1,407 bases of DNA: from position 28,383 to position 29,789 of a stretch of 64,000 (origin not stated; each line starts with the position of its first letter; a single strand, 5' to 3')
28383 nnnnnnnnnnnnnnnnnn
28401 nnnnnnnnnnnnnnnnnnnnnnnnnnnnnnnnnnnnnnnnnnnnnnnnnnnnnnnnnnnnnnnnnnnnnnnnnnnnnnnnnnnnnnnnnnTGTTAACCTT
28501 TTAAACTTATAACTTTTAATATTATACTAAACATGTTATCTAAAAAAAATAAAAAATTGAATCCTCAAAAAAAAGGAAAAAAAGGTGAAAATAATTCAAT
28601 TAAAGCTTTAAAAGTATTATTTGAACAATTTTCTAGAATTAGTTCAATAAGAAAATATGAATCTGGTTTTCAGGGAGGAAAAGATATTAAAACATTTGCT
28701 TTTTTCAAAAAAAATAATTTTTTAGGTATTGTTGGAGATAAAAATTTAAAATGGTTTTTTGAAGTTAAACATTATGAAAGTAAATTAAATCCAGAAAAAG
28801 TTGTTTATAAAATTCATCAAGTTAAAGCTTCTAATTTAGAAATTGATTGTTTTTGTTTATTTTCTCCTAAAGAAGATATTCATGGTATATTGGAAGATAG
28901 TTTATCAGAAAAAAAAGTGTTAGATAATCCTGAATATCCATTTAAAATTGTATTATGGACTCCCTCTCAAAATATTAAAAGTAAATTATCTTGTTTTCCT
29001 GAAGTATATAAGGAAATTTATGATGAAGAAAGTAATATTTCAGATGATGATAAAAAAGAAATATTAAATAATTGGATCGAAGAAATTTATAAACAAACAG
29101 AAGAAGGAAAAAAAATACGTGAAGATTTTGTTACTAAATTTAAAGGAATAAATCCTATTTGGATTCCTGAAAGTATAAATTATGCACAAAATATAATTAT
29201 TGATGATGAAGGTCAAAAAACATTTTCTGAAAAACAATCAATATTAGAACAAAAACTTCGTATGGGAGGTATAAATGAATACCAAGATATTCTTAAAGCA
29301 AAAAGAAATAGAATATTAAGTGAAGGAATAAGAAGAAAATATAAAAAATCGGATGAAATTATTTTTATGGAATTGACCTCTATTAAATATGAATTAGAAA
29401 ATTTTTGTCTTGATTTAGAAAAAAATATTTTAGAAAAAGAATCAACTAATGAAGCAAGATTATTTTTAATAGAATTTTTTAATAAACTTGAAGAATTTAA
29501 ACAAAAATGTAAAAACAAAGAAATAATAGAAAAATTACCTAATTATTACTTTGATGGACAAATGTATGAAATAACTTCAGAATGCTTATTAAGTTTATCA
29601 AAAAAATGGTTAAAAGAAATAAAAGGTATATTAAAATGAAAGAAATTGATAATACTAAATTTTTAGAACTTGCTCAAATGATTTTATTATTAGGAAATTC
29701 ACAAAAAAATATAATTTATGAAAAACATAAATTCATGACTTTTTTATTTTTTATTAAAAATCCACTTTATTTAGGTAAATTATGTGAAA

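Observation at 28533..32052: Lamassu-like (DdmABC-architecture) three-gene candidate defence operon inside an archaeal integrative element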

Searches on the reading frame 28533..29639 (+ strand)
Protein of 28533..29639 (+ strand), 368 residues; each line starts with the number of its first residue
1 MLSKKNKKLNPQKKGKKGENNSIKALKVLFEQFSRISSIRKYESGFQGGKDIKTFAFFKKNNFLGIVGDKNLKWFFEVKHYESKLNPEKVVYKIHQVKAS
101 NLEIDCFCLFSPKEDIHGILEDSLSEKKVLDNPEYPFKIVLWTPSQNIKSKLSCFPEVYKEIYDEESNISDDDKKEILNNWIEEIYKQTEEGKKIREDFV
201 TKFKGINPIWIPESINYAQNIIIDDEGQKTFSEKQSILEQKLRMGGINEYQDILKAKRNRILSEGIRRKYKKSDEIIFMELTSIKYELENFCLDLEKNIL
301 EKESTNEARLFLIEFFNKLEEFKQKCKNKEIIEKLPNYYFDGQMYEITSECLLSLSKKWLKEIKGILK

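Call 3: search_protein_families(library=pfam, proteins=[window:28533-29639:+], max_evalue=1)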
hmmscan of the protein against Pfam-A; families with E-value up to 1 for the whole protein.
window:28533-29639:+ (368 aa): 1 family
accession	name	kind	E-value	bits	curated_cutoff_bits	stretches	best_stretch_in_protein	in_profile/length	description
PF22364.1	VID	-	0.074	13.4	27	1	176-225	7-56/64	VirG insertion domain (VID)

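Call 4: search_protein_families(library=padloc, proteins=[window:28533-29639:+], max_evalue=1)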
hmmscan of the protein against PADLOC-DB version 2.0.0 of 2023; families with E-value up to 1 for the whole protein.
window:28533-29639:+ (368 aa): 0 families

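Call 5: search_protein_families(library=ncbifam, proteins=[window:28533-29639:+], max_evalue=1)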
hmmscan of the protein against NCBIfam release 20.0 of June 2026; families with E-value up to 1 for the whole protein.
window:28533-29639:+ (368 aa): 0 families

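Call 8: find_homologous_proteins(query=window:28533-29639:+, max_evalue=0.001)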
Query window:28533-29639:+ (368 aa): 10 proteins with E <= 0.001 among 2938 candidates.
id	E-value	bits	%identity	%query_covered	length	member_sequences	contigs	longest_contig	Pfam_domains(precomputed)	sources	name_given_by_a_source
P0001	2.0e-197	674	100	84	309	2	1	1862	-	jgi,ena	-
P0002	9.0e-121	422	54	97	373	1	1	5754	-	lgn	-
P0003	2.5e-120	420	55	96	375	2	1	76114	-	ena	-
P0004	2.7e-117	410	54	97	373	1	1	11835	-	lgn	-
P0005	5.0e-117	409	53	97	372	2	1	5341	-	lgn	-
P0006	7.7e-107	376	51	98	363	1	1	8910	-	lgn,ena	-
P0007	1.9e-106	374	50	98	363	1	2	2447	-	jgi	-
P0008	1.5e-105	371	50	98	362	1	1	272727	-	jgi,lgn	jgi:hypothetical protein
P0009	6.2e-96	340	47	96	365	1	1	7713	-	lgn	-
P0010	1.2e-78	283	56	65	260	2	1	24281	-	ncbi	ncbi:MAG: hypothetical protein WC613_02775, partial [Candidatus Aenigmatarchaeota archaeon]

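Call 10: find_encoding_contigs(protein=P0003, flank=8000, max_places=3)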
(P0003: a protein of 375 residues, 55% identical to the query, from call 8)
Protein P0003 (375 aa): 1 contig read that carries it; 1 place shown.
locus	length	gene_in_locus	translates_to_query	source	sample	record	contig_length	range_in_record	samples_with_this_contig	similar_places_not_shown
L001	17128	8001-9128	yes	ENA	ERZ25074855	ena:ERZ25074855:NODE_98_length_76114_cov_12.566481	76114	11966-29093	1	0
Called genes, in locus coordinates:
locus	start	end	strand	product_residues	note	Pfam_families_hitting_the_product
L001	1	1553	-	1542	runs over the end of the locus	PF04389:Peptidase_M28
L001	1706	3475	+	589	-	PF13360:PQQ_2 (weak), PF13570:Beta-prop_ACSF4, PF13360:PQQ_2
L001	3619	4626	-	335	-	-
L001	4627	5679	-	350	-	PF02195:ParB_N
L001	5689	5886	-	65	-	-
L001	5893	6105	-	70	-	-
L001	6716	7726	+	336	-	PF00589:Phage_integrase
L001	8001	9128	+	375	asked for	-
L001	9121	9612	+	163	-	PF20290:MC4 (weak)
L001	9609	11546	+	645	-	-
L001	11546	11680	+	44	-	-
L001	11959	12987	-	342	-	PF01609:DDE_Tnp_1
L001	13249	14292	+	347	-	-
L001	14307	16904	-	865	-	PF02811:PHP, PF02463:SMC_N (faint), PF13304:AAA_21 (faint)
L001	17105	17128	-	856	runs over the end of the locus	PF02384:N6_Mtase, PF01170:UPF0020 (weak), PF07669:Eco57I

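Call 11: find_encoding_contigs(protein=P0008, flank=8000, max_places=3)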
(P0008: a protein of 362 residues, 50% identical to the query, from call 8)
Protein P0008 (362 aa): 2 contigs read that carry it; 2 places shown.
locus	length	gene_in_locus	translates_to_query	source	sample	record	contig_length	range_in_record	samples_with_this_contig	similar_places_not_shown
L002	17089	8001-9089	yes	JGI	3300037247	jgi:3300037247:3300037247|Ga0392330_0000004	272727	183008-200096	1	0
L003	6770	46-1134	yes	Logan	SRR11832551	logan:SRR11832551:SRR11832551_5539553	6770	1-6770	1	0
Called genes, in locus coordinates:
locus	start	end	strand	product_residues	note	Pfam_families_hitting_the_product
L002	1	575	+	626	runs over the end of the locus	PF04851:ResIII, PF13307:Helicase_C_2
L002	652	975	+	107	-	-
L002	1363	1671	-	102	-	PF00338:Ribosomal_S10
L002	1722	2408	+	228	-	PF00565:SNase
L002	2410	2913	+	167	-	PF14378:PAP2_3 (faint), PF01569:PAP2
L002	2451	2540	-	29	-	-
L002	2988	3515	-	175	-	-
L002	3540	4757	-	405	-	PF01136:Peptidase_U32, PF03144:GTP_EFTU_D2 (weak)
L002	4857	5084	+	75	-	-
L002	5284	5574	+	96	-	-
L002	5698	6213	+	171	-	-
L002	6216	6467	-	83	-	-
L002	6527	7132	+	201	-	-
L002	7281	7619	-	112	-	-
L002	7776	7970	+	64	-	-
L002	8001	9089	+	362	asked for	-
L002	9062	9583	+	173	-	PF20290:MC4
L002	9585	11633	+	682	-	-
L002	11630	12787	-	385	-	PF00589:Phage_integrase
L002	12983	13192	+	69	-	-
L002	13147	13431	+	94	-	-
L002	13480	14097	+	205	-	-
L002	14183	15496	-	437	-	PF00270:DEAD, PF04851:ResIII, PF00271:Helicase_C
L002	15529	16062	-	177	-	PF00226:DnaJ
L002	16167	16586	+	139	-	PF01025:GrpE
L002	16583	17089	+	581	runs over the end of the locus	PF00012:HSP70, PF06723:MreB_Mbl, PF00012:HSP70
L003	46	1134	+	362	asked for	-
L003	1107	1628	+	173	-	PF20290:MC4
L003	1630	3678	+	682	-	-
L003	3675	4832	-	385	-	PF00589:Phage_integrase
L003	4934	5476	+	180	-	-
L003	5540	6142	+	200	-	-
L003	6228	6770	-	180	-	?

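Call 15: find_homologous_proteins(query=A1, max_evalue=0.01)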
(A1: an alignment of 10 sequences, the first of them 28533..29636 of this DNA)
Query A1 (10 sequences) (368 aa, profile of the alignment): 13 proteins with E <= 0.01 among 7048 candidates.
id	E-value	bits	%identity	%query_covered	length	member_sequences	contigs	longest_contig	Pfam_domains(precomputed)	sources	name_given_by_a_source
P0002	1.6e-187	641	54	97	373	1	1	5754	-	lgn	-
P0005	1.3e-186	638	53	97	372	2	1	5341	-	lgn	-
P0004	1.2e-183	628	54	97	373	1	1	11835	-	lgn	-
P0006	2.0e-182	624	51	98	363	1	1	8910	-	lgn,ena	-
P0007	2.5e-182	624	50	98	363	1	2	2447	-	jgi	-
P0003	5.1e-179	613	55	96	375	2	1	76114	-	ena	-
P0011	6.1e-178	610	53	98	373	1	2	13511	-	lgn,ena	-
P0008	3.1e-177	607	50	98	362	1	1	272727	-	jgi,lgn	jgi:hypothetical protein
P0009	9.0e-175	599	47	96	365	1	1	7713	-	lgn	-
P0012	5.4e-164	564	47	97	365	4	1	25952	-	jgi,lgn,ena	-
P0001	7.6e-145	501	100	84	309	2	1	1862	-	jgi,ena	-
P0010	6.4e-115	402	56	65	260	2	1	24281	-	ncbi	ncbi:MAG: hypothetical protein WC613_02775, partial [Candidatus Aenigmatarchaeota archaeon]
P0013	6.3e-66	241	46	48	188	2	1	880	-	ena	-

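Call 16: search_solved_structures(query=A1, max_evalue=10)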
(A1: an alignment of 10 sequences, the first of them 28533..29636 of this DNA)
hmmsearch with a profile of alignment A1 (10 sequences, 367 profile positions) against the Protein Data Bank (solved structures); distinct sequences matched with E-value up to 10: 4.
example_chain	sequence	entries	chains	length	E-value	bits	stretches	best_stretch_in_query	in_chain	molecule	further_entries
1ge9_A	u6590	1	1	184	0.039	16.3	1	192-262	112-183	RIBOSOME RECYCLING FACTOR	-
1fao_A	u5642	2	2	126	0.28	13.4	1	65-127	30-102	DUAL ADAPTOR OF PHOSPHOTYROSINE AND 3-PHOSPHOINOSITIDES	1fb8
6hvq_E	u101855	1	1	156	0.65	12.2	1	85-210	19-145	DNA protection during starvation protein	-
7n09_A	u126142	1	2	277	2.1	10.6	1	203-287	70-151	3-hydroxyacyl-CoA dehydrogenase type-2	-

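Call 28: find_related_loci(query=A1, collection=genome_contigs, flank=8000)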
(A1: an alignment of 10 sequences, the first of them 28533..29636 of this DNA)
Query A1 (368 aa) in genome_contigs; peptide patterns used: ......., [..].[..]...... (x = any residue, [..] = any of these).
86 stretches matched a pattern; 1 encode a relative of the query (tblastn E <= 1e-3); 1 distinct loci.
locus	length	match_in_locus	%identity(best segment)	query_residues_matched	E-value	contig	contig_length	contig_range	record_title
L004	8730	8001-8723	56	9-248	9e-84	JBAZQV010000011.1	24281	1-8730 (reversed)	MAG: Candidatus Aenigmatarchaeota archaeon isolate SO_2017_SWC_7 scaffold_1751_c1_LP-4_2017, whole genome shotgun sequen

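Call 29: search_protein_representatives(alignment_id=A1)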
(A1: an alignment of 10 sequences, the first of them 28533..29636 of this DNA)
Query: 10 sequences, 367 profile positions. Proteins with E-value up to 0.001 (for the whole library): 99; up to 1e-10: 22; up to 1e-30: 3. The best 99 are listed.
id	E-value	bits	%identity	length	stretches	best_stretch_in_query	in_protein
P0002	5.0e-188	641.1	-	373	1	1-366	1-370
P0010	2.0e-115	402.2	-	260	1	2-248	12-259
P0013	2.0e-66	241.0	-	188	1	188-365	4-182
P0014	3.1e-27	112.0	-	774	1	6-187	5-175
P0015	1.6e-26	109.7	-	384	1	2-225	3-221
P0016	1.9e-25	106.2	-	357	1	6-196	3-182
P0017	3.7e-22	95.3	-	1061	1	1-229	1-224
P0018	6.1e-22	94.6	-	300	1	5-195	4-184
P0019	1.3e-21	93.5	-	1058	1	5-207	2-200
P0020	2.2e-19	86.2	-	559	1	6-226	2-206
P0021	5.1e-18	81.7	-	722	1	13-226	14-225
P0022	8.6e-17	77.7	-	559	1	7-198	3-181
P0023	1.6e-16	76.8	-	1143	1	67-187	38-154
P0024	5.9e-16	74.9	-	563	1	7-178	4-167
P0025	2.1e-14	69.8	-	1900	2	6-183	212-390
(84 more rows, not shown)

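Call 31: predict_structure(alignment_id=A2)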
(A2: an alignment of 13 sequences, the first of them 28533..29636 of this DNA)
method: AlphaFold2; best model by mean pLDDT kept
length: 368 residues; sequences in the alignment: 13
mean_pLDDT: 63.7   pTM: 0.44
mean pLDDT of the five models: 63.7, 61.4, 61.1, 58.8, 56.8
residues with pLDDT >= 90: 8; 70-90: 169; 50-70: 90; < 50: 101
segments of 3 or more residues with pLDDT < 50: 1-9, 33-71, 118-132, 204-234, 366-368
pLDDT, mean of each block of 10 residues (from residue 1): 39 54 61 41 28 24 35 63 58 63 70 63 41 67 83 82 83 84 79 77 42 39 39 57 77 75 72 70 84 83 76 90 84 83 78 58 51
secondary structure, 60 per line:
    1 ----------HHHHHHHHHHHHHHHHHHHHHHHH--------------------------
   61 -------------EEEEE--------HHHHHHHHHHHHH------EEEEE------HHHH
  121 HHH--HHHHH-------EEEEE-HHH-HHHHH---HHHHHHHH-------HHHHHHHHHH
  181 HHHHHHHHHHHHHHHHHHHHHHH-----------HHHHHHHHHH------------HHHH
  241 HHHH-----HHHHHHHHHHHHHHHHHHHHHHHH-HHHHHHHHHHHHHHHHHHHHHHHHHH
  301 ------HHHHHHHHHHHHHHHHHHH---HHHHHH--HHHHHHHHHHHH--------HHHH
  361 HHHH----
elements in order: H11-34 E74-78 H87-99 E106-110 H117-123 H126-130 E138-142 H148-152 H156-163 H171-203 H215-224 H237-244 H250-273 H275-300 H307-325 H329-334 H337-348 H357-364

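Call 32: search_protein_families(library=pfam, alignment_id=A4, max_evalue=0.001)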
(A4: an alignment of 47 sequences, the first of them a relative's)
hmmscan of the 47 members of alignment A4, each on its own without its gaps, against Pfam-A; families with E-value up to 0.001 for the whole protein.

A. member 1, P0014 (774 aa): 6 families
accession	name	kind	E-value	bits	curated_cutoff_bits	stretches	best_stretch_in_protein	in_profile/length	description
PF05729.18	NACHT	-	6.3e-09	36.3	26.7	1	272-444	2-165/167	NACHT domain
PF24883.2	NPHP3_N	-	3.7e-07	30.9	24.8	0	356-409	114-164/164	Nephrocystin 3, N-terminal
PF20720.3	nSTAND3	-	2e-06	28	27.2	1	256-296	3-43/155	Novel STAND NTPase 3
PF20703.3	nSTAND1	-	3e-05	24.3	27.1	1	262-419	25-170/379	Novel STAND NTPase 1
PF00005.33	ABC_tran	-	0.0005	21.1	25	0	267-301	8-42/137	ABC transporter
PF13191.12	AAA_16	-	0.00063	20.7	32.6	0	261-325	13-73/167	AAA ATPase domain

B. families by the number of members that match (of 47 scanned): 70 families (the first 25 are shown)
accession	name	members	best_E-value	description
PF05729.18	NACHT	17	5e-16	NACHT domain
PF24883.2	NPHP3_N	12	1.4e-12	Nephrocystin 3, N-terminal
PF00805.28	Pentapeptide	9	2e-14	Pentapeptide repeats (8 copies)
PF20720.3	nSTAND3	8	1.2e-11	Novel STAND NTPase 3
PF13599.13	Pentapeptide_4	6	1e-06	Pentapeptide repeat region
PF00515.34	TPR_1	5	1.2e-13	Tetratricopeptide repeat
PF13181.12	TPR_8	5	1.9e-13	Tetratricopeptide repeat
PF13424.12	TPR_12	5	3.4e-09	Tetratricopeptide repeat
PF13191.12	AAA_16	5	3.2e-08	AAA ATPase domain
PF20703.3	nSTAND1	4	4.1e-65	Novel STAND NTPase 1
PF07719.23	TPR_2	4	1.3e-13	Tetratricopeptide repeat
PF25173.1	Beta-prop_WDR3_1st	4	3.8e-07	WDR3 first beta-propeller domain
PF13374.12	TPR_10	4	4.5e-07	Tetratricopeptide repeat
PF13576.12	Pentapeptide_3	4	4.3e-05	Pentapeptide repeats (9 copies)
PF20698.3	PIN-TPR-GreABC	3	1.3e-08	PIN domain associated with the TPR-GreAB-C-PIN system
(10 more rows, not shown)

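Call 41: search_solved_structures(query=window:28533-29636:+, max_evalue=10)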
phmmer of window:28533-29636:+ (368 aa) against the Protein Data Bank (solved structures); distinct sequences matched with E-value up to 10: 0.

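Call 53: search_protein_families(library=padloc, alignment_id=A2, max_evalue=1)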
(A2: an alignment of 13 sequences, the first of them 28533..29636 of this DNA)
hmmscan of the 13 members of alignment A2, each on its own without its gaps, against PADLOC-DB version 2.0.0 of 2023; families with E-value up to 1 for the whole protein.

A. member 1, window:28533-29636:+ (368 aa): 0 families

B. families by the number of members that match (of 13 scanned): 0 families

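Call 54: fold_search(model_id=the predicted structure, library=pdb)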
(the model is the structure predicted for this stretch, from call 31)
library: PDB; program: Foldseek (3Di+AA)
matches with E <= 10: 164; with E <= 0.001: 1
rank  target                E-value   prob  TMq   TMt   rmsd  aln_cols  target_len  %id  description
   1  9nxx_D                6.4e-04  1.00  0.29  0.29  23.0       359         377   11  LmuA_conformation 1 (released 2025-12-17)
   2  9nxx_C                2.2e-03  1.00  0.29  0.30  22.2       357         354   12  LmuA_conformation 1 (released 2025-12-17)
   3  9nxx_B                2.6e-03  1.00  0.29  0.29  22.9       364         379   11  LmuA_conformation 1 (released 2025-12-17)
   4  9hr5_A                3.2e-03  0.98  0.27  0.26  23.8       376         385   13  Salmonella enterica Lamassu LmuA nuclease tetramer bound to DNA duplex (released 2025-10-01)
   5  9nxx_A                4.2e-03  0.99  0.29  0.30  22.2       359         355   10  LmuA_conformation 1 (released 2025-12-17)
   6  9hqx_A                5.4e-03  0.99  0.29  0.28  21.8       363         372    9  Salmonella enterica Lamassu LmuACB bound to DNA duplex (released 2025-10-01)
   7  9ny1_C                8.6e-03  0.97  0.27  0.27  20.4       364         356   11  LmuA_conformation 2_assymetric (released 2025-12-17)
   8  9uxh_C                1.8e-02  0.96  0.28  0.27  23.4       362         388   13  type II Lamassu, LmuACB with DNA (released 2026-03-25)
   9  9ny1_D                3.1e-02  0.94  0.29  0.30  22.1       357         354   12  LmuA_conformation 2_assymetric (released 2025-12-17)
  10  9ny1_A                3.9e-02  0.91  0.28  0.29  21.4       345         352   11  LmuA_conformation 2_assymetric (released 2025-12-17)
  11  9uxi_A                6.2e-02  0.84  0.27  0.29  19.0       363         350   11  type II Lamassu, LmuA tetramer (released 2026-03-25)
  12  1wtd_B                3.8e-01  0.30  0.16  0.21  19.2       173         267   11  Crystal structure of type II restrcition endonuclease, EcoO109I DNA-free form (released 2004-12-14)
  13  6sxb_G                4.0e-01  0.20  0.16  0.26  21.3       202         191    9  XPF-ERCC1 Cryo-EM Structure, DNA-Bound form (released 2020-03-11)
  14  6znw_B                4.6e-01  0.08  0.14  0.10  28.5       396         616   11  Methanosaeta concilii ATP citrate lyase (D541A mutant) in complex with (3S)-citryl-CoA. (released 2021-07-14)
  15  9hr5_D                6.3e-01  0.92  0.28  0.58   6.3       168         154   12  Salmonella enterica Lamassu LmuA nuclease tetramer bound to DNA duplex (released 2025-10-01)
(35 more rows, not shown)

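Call 56: find_encoding_contigs(protein=P0004, flank=6000, max_places=2)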
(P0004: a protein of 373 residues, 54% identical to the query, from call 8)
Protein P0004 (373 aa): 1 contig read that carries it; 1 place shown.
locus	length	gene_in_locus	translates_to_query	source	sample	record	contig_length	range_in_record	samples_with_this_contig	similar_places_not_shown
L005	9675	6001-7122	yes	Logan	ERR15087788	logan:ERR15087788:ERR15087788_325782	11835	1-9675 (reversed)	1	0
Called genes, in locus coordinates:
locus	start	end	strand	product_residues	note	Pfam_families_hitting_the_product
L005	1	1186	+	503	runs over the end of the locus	PF12161:HsdM_N, PF02384:N6_Mtase, PF05175:MTS (weak), PF07669:Eco57I (weak)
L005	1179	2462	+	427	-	PF01420:Methylase_S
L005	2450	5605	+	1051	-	PF04313:HSDR_N, PF04851:ResIII, PF18766:SWI2_SNF2, PF22679:T1R_D3-like, PF11867:T1RH-like_C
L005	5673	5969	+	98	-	-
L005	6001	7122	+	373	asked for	-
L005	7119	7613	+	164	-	-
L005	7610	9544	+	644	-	-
